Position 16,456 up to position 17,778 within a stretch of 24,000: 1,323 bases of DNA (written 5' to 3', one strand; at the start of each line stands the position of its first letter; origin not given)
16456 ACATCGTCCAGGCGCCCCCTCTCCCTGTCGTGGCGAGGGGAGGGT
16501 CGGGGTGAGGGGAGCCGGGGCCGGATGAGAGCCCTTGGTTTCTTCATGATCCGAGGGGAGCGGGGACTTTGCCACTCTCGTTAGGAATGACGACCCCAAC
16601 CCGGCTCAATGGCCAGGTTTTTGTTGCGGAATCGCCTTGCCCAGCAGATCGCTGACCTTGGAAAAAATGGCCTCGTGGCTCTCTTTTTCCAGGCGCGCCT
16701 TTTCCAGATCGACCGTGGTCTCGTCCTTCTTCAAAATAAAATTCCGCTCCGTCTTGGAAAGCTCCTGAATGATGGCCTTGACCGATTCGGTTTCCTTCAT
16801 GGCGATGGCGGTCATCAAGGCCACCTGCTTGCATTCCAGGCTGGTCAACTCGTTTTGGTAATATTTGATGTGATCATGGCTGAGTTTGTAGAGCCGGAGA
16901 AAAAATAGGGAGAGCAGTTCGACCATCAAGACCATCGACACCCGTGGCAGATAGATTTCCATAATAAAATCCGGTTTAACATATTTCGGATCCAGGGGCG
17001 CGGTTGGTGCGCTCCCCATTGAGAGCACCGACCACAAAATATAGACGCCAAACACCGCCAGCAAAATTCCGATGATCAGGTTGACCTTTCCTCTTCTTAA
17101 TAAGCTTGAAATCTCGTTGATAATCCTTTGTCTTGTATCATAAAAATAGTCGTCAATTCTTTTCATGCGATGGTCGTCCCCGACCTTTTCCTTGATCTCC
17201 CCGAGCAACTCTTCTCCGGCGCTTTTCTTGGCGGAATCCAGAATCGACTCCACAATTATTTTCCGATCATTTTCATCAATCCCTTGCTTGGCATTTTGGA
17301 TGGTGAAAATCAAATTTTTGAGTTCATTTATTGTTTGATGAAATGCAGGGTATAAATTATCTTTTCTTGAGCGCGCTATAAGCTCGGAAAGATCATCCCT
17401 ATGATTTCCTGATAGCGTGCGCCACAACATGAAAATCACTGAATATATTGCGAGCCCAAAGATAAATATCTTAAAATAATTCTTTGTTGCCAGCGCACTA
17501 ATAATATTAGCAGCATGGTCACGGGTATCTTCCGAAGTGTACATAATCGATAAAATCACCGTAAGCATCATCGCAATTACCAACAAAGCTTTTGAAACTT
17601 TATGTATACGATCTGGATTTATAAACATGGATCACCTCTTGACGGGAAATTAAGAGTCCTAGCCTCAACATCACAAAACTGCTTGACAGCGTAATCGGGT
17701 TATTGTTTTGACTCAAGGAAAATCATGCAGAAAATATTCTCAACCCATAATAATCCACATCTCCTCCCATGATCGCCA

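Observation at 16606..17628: Strongly AT-rich orphan gene for a four-TM/coiled-coil protein, wedged between two toxin-antitoxin modules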

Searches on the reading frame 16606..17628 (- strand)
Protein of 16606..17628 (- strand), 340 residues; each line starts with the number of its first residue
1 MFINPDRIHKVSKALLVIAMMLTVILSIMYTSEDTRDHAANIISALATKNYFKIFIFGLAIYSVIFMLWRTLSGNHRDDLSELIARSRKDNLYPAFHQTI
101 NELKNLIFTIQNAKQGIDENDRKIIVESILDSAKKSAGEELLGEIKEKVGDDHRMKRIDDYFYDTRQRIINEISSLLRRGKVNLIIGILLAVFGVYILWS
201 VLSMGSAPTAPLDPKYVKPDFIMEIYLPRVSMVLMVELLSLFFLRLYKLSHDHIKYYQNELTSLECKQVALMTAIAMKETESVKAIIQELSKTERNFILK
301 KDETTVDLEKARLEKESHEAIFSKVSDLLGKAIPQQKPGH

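Call 3: search_protein_families(library=pfam, proteins=[window:16606-17628:-], max_evalue=1)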
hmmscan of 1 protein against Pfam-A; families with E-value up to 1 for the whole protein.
window:16606-17628:- (340 aa): 6 families
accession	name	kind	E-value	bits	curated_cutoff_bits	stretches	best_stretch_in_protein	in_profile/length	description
PF16962.11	ABC_export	-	0.00014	20.9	29.7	2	162-257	5-94/531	Putative ABC exporter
PF02096.25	60KD_IMP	-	0.0045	17.4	35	1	154-220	36-90/163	60Kd inner membrane protein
PF20990.2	DUF2207_C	-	0.053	13.7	33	1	111-245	63-185/247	Predicted membrane protein (DUF2207) C-terminal domain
PF22037.2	PSD13_N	-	0.089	13.2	27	0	245-274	148-177/224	PSD13 N-terminal repeats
PF15420.11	Abhydrolase_9_N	-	0.23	11.9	27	1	7-74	46-114/208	Alpha/beta-hydrolase family N-terminus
PF12550.13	GCR1_C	-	0.69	10.7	23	0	142-180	27-65/80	Transcriptional activator of glycolytic enzymes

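Call 4: search_protein_families(library=padloc, proteins=[window:16606-17628:-], max_evalue=1)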
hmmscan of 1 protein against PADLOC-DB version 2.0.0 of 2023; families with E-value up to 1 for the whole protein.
window:16606-17628:- (340 aa): 0 families

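Call 5: search_protein_families(library=ncbifam, proteins=[window:16606-17628:-], max_evalue=1)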
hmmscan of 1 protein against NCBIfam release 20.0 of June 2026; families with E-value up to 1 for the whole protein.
window:16606-17628:- (340 aa): 2 families
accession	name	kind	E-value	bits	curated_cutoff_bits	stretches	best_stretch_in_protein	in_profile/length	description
TIGR03592.1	yidC_oxa1_cterm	subfamily_domain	0.0035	17.4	84.3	0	153-200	36-83/191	membrane protein insertase YidC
NF047474.1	GDSL_LA_2486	hypoth_equivalog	0.022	14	300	1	30-114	160-245/326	LA_2486 family SGNH/GDSL-type esterase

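Call 7: find_homologous_proteins(query=window:16606-17628:-, max_evalue=0.001)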
Query window:16606-17628:- (340 aa): 55 proteins with E <= 0.001 among 4702 candidates.
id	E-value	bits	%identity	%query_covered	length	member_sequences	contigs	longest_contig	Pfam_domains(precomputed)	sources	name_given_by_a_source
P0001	1.3e-203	693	100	94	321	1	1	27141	-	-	-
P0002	8.9e-47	178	42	73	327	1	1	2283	-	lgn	-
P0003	8.4e-33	132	39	68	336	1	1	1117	-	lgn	-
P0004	1.4e-31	128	32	93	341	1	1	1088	-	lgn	-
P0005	2.4e-30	124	35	66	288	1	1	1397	-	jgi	-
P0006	2.8e-30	124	36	63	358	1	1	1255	-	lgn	-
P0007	7.8e-30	122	38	71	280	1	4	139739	-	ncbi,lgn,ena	-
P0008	1.3e-29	122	36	68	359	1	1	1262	-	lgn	-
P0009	2.8e-29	121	36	70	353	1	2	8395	-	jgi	jgi:hypothetical protein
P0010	3.6e-29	120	35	72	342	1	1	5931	-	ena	-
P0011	5.0e-29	120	33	69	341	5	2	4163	-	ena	-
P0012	2.9e-28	117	41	49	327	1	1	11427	-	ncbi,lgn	-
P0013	3.6e-28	117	37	66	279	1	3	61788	-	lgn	-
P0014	3.8e-28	117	33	74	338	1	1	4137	-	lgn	-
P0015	5.8e-28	116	35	63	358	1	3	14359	-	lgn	-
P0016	6.8e-28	116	35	70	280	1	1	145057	-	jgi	jgi:hypothetical protein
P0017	1.3e-27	115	33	66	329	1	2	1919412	-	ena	-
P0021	8.9e-27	112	33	64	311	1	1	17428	-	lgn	-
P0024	2.2e-26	111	40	53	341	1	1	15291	-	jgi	jgi:hypothetical protein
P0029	3.3e-25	107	41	49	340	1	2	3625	-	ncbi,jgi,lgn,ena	jgi:hypothetical protein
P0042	1.9e-23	101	44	49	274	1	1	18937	-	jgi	jgi:hypothetical protein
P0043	5.3e-23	100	37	46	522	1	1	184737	-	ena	-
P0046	4.1e-22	97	34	61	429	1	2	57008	-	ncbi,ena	-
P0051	2.0e-20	92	49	26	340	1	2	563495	-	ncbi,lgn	-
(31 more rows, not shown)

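Call 8: search_protein_families(library=phrogs, proteins=[window:16606-17628:-], max_evalue=1)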
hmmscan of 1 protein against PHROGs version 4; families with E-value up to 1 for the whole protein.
window:16606-17628:- (340 aa): 2 families
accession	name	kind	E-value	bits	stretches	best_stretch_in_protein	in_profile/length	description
phrog_5157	-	unknown function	2.1e-29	103.8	1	20-328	25-325/331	-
phrog_7205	-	unknown function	0.25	12.1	0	165-181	2-18/57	-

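Call 9: search_solved_structures(query=window:16606-17628:-, max_evalue=1)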
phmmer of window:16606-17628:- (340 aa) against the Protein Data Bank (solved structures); distinct sequences matched with E-value up to 1: 3.
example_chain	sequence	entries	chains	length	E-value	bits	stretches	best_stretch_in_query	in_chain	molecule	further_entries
3bc1_B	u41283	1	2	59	0.43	13.1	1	129-167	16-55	Synaptotagmin-like protein 2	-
7ase_G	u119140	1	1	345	0.5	12.9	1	256-333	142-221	JAB_MPN domain-containing protein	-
9hfk_A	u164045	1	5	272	0.55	12.8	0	179-214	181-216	Bacteriorhodopsin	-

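Call 11: find_encoding_contigs(protein=P0007, flank=8000, max_places=3)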
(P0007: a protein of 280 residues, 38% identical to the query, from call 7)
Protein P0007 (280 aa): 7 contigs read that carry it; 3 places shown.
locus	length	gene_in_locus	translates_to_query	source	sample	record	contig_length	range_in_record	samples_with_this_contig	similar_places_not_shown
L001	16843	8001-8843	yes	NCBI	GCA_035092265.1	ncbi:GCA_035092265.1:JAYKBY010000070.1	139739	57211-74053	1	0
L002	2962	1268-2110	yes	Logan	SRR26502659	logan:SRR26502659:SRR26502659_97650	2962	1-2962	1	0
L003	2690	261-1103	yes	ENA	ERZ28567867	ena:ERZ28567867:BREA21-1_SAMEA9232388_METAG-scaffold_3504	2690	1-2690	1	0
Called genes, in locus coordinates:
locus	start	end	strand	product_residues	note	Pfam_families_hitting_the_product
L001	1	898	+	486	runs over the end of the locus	PF02321:OEP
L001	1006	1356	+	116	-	PF01906:YbjQ_1, PF23025:YbjQ_2 (weak)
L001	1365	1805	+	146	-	PF01906:YbjQ_1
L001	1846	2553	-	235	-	PF01902:Diphthami_syn_2_N, PF28410:Diphthami_syn_2_C (weak)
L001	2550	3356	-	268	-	PF00106:adh_short, PF08659:KR, PF13561:adh_short_C2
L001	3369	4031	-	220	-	-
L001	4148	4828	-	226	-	-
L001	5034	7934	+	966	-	PF00133:tRNA-synt_1, PF09334:tRNA-synt_1g (weak), PF13603:tRNA-synt_1_2, PF08264:Anticodon_1, PF10458:Val_tRNA-synt_C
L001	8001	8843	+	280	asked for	-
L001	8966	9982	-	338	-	-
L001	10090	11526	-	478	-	PF02743:dCache_1, PF00672:HAMP (weak), PF22335:Cas10-Cmr2_palm2 (faint), PF00990:GGDEF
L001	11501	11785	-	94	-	-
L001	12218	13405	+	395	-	PF00909:Ammonium_transp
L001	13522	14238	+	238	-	PF01569:PAP2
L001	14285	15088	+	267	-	-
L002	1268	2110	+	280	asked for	-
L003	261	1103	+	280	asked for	-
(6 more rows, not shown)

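Call 12: find_encoding_contigs(protein=P0017, flank=8000, max_places=2)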
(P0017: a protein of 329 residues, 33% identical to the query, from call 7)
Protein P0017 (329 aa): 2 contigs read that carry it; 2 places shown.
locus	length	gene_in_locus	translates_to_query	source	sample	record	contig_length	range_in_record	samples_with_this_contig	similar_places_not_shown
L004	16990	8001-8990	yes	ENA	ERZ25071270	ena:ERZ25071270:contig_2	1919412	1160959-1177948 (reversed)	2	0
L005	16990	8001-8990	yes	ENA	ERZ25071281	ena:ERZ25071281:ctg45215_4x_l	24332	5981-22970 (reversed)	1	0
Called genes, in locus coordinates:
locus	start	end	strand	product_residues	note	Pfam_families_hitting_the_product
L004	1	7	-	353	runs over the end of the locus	PF02547:Queuosine_synth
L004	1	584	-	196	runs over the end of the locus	PF04205:FMN_bind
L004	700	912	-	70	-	-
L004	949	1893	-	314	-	PF03116:NQR2_RnfD_RnfE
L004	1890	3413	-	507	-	PF13375:RnfC_N, PF01512:Complex1_51K, PF10531:SLBB (faint), PF12838:Fer4_7 (weak), PF13183:Fer4_8 (faint)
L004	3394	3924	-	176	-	PF13484:Fer4_16 (faint), PF12838:Fer4_7 (faint), PF04060:FeS, PF00037:Fer4 (weak), PF13237:Fer4_10 (weak), PF14697:Fer4_21, PF13187:Fer4_9 (weak), PF25160:LdpA_Fe-S-bd (weak), +1 more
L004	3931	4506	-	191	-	PF02508:Rnf-Nqr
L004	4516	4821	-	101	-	PF02452:PemK_toxin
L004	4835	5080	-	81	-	-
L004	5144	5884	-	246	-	PF01925:TauE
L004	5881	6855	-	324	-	PF13495:Phage_int_SAM_4, PF00589:Phage_integrase, PF22823:MrpR_C_cat (weak)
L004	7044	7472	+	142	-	-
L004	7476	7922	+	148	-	PF08937:ThsB_TIR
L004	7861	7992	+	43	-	-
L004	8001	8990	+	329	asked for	-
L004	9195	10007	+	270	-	PF01555:N6_N4_Mtase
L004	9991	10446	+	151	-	PF02945:Endonuclease_7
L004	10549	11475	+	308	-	PF18864:AbiTii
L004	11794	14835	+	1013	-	PF18327:PRODH (faint), PF14850:Pro_dh-DNA_bdg, PF01619:Pro_dh, PF00171:Aldedh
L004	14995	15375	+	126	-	-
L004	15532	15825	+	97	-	PF03992:ABM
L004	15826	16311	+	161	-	PF00583:Acetyltransf_1, PF13673:Acetyltransf_10 (weak), PF13508:Acetyltransf_7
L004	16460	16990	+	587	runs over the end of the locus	PF03235:GmrSD_N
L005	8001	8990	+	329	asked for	-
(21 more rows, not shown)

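Call 14: find_encoding_contigs(protein=P0016, flank=8000, max_places=2)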
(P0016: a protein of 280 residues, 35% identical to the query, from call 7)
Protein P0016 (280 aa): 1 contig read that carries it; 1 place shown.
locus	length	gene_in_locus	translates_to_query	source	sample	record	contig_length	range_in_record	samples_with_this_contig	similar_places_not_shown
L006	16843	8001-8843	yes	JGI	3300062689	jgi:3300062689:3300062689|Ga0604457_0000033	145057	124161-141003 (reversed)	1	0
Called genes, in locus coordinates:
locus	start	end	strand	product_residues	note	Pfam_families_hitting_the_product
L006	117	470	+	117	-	-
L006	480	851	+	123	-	-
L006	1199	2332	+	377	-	-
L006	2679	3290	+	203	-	-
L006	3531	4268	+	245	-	-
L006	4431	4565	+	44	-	-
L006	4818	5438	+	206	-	-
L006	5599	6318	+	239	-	-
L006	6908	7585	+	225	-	-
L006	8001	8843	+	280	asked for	-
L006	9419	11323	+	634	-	PF22778:VCPO_2nd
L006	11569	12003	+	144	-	-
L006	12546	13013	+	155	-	-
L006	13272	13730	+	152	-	PF00356:LacI (weak)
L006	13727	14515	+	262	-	-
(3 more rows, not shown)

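Call 15: find_encoding_contigs(protein=P0051, flank=8000, max_places=2)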
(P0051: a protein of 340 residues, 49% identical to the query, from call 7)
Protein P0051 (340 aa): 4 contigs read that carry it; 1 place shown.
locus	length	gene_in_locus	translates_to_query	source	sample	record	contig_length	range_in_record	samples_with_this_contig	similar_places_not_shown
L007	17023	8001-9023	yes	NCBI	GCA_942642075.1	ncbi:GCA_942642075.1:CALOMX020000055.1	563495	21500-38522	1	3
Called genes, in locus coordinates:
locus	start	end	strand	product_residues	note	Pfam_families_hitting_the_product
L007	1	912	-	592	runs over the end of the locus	PF03354:TerL_ATPase, PF20441:TerL_nuclease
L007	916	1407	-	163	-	PF05119:Terminase_4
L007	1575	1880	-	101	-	PF01844:HNH, PF14279:HNH_5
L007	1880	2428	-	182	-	PF07352:Phage_Mu_Gam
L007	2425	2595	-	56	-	-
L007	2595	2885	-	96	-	-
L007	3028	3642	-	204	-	-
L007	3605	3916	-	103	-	-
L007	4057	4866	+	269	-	-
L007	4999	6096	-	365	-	PF07478:Dala_Dala_lig_C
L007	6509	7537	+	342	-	PF13271:DUF4062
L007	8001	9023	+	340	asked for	-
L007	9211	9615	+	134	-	-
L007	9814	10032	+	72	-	-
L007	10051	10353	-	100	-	PF21716:dnstrm_HI1420, PF01381:HTH_3 (weak)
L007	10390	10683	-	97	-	-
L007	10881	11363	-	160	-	PF12844:HTH_19 (weak), PF13560:HTH_31, PF01381:HTH_3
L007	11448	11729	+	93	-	PF15943:YdaS_toxin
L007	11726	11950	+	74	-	-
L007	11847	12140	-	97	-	-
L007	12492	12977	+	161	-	-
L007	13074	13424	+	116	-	-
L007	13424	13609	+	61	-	-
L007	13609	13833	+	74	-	-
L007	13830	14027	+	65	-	-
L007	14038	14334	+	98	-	-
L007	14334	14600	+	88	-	PF10073:GapR_DNA-bd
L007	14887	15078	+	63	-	-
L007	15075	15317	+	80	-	PF05930:Phage_AlpA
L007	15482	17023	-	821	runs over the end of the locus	PF07715:Plug, PF00593:TonB_dep_Rec_b-barrel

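Call 16: find_encoding_contigs(protein=P0043, flank=8000, max_places=2)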
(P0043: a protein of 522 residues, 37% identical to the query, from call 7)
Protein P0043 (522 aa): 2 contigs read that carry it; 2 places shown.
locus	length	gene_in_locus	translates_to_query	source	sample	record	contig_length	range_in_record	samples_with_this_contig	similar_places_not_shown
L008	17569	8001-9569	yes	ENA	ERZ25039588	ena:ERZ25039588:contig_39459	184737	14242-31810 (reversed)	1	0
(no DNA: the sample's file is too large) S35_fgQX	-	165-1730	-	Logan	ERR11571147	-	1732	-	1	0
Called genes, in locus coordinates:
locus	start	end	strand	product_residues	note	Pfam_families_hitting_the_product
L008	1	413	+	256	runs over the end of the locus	PF00392:GntR, PF02082:Rrf2 (weak), PF07729:FCD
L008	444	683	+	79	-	PF13717:Zn_ribbon_4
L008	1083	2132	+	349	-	PF01977:UbiD, PF20696:UbiD_C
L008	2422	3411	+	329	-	-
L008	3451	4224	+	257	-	PF00596:Aldolase_II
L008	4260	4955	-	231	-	PF00117:GATase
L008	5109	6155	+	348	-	PF00437:T2SSE, PF27713:UCP018868 (weak)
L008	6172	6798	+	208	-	-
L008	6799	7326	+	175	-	-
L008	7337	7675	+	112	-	PF01464:SLT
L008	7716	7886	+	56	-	-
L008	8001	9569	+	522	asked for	-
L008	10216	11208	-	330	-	PF20030:bpMoxR, PF00004:AAA (weak), PF07726:AAA_3, PF07728:AAA_5, PF17863:AAA_lid_2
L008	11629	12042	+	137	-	-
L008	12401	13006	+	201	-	-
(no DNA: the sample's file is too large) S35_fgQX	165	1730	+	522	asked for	?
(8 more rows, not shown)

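Call 21: search_protein_families(library=pfam, alignment_id=A1, max_evalue=0.1)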
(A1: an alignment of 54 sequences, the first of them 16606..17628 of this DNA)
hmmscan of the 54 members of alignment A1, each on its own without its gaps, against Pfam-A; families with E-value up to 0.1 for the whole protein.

A. member 1, window:16606-17628:- (340 aa): 4 families
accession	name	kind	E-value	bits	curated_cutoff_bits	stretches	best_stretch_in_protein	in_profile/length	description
PF16962.11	ABC_export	-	0.00014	20.9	29.7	1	162-257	5-94/531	Putative ABC exporter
PF02096.25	60KD_IMP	-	0.0045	17.4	35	0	154-220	36-90/163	60Kd inner membrane protein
PF20990.2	DUF2207_C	-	0.053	13.7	33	0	111-245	63-185/247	Predicted membrane protein (DUF2207) C-terminal domain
PF22037.2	PSD13_N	-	0.089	13.2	27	0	245-274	148-177/224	PSD13 N-terminal repeats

B. families by the number of members that match (of 54 scanned): 79 families (the first 25 are shown)
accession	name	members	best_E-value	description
PF02096.25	60KD_IMP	4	0.0045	60Kd inner membrane protein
PF20990.2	DUF2207_C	3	0.053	Predicted membrane protein (DUF2207) C-terminal domain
PF01769.21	MgtE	2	0.00064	Divalent cation transporter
PF13567.11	DUF4131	2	0.00069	Domain of unknown function (DUF4131)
PF02183.23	HALZ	2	0.0021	Homeobox associated leucine zipper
PF03994.20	DUF350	2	0.0028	Domain of Unknown Function (DUF350)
PF01618.21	MotA_ExbB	2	0.0028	MotA/TolQ/ExbB proton channel family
PF06331.17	Tfb5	2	0.0083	Transcription factor TFIIH complex subunit Tfb5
PF16962.11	ABC_export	1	0.00014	Putative ABC exporter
PF19111.5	DUF5798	1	0.0005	Family of unknown function (DUF5798)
PF14828.11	Amnionless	1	0.0013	Amnionless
PF20394.4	DUF6688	1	0.0014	DUF6688 N-terminal domain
PF23067.1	MG280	1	0.0016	Uncharacterised protein MG280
PF19762.4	DUF6249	1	0.0019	Domain of unknown function (DUF6249)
PF03773.19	ArsP_1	1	0.0028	Predicted permease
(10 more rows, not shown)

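Call 22: search_protein_families(library=padloc, alignment_id=A1, max_evalue=0.1)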
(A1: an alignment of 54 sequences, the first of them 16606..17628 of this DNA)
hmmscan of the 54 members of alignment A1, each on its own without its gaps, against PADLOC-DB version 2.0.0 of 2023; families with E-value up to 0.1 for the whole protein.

A. member 1, window:16606-17628:- (340 aa): 0 families

B. families by the number of members that match (of 54 scanned): 14 families
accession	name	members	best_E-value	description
PDLC03795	RTasSLATT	4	7.6e-05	DRT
PDLC00612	ZorB1|ZorB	4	0.00011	MotB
PDLC02288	AbiEii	3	0.00015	AbiEii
PDLC03841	LeoBC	3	0.015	-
PDLC05061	PDC-S65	1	0.0013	-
PDLC00047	DruH3|DruH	1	0.0025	Unknown function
PDLC02320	AbiEii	1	0.0077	AbiEii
PDLC04873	PDC-S05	1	0.0083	-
PDLC01525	Cas2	1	0.012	"CAS-I,CAS-II,CAS-III,CAS-IV,CAS-V,CAS-VI; acquisition_2"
PDLC04499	PDC-M18B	1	0.014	-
PDLC04384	PDC-M06A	1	0.016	-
PDLC04500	PDC-M18B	1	0.021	-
PDLC02008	SAVED4--SAVED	1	0.03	-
PDLC03794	RTasSLATT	1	0.065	DRT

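Call 23: find_related_loci(query=A1, collection=genome_contigs, flank=8000)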
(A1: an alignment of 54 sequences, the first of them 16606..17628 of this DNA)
Query A1 (340 aa) in genome_contigs; peptide patterns used: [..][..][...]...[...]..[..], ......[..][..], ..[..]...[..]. (x = any residue, [..] = any of these).
599 stretches matched a pattern (row limit reached: there are more); 203 encode a relative of the query (tblastn E <= 1e-3); the best 80 are kept; 80 distinct loci.
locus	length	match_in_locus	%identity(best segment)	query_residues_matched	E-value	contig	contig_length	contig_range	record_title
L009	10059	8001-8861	35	50-334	3e-41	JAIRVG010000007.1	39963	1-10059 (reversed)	MAG: Paucimonas sp. isolate Fux382_bin17 k119_467289, whole genome shotgun sequence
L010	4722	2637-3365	38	100-332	3e-39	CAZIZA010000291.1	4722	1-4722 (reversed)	MAG TPA_asm: uncultured Pseudomonas sp. isolate SRP220891_co5_139 genome assembly, contig: NODE_18447_length_4722_cov_21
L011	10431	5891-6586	38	97-332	5e-39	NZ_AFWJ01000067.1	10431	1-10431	Vibrio nigripulchritudo ATCC 27043 VINI7043_159, whole genome shotgun sequence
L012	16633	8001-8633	37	118-331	8e-39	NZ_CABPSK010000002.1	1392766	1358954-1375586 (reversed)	Pandoraea pneumonica strain LMG 31114, whole genome shotgun sequence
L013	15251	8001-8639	37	117-331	1e-38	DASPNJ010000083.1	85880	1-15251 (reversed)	MAG TPA_asm: Burkholderiales bacterium isolate SMAG_U12118 k141_296981, whole genome shotgun sequence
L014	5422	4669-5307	35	116-331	4e-38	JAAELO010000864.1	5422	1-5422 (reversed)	MAG: Desulfobacterales bacterium isolate Bpl_7 BplG_CONTIG6554677, whole genome shotgun sequence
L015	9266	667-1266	39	137-340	4e-38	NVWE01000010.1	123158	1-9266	MAG: Cellvibrionales bacterium isolate NORP45 Contig_source1383C_424, whole genome shotgun sequence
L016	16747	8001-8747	37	87-339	1e-37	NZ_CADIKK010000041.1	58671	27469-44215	Paraburkholderia ultramafica strain LMG 28614 isolate LMG 28614, whole genome shotgun sequence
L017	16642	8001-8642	38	117-331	1e-37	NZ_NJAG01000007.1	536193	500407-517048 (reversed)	Siphonobacter sp. BAB-5405 BAB_5405_c7, whole genome shotgun sequence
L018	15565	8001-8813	33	56-337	2e-37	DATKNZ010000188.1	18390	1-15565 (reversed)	MAG TPA_asm: Candidatus Acidoferrum sp. isolate SMAG_U14751 k141_98298, whole genome shotgun sequence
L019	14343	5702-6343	35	97-314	2e-37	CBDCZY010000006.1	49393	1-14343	MAG: Methylococcales bacterium isolate 882889bd-b10d-485d-b87d-ebbccd635181 genome assembly, contig: contig_6, whole gen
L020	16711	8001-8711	36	100-339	2e-36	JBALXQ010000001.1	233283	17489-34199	MAG: Bermanella sp. isolate 9NakV-09 NODE_10_length_233283_cov_8.727537, whole genome shotgun sequence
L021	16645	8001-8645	38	118-337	2e-36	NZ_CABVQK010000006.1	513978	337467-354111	Burkholderia lata isolate R-18110, whole genome shotgun sequence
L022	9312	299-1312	29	12-332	3e-36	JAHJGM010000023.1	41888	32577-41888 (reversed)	MAG: bacterium isolate Modern_marine_glass_biofilm.mb.71 Modern_marine_glas.mb.71_k141_474489, whole genome shotgun sequ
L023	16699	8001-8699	34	95-330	4e-36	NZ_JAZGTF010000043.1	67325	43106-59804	Photobacterium sp. MCCC 1A19761 contig43, whole genome shotgun sequence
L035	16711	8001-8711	33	109-332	1e-33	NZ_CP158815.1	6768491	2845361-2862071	Pseudomonas putida strain PSE9 chromosome, complete genome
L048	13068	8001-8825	33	84-336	7e-31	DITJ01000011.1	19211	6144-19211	MAG TPA_asm: Alphaproteobacteria bacterium UBA6187 UBA6187_contig_105363, whole genome shotgun sequence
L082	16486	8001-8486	34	163-330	1e-27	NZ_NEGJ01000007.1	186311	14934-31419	Acinetobacter sp. ANC 3832 Contig7, whole genome shotgun sequence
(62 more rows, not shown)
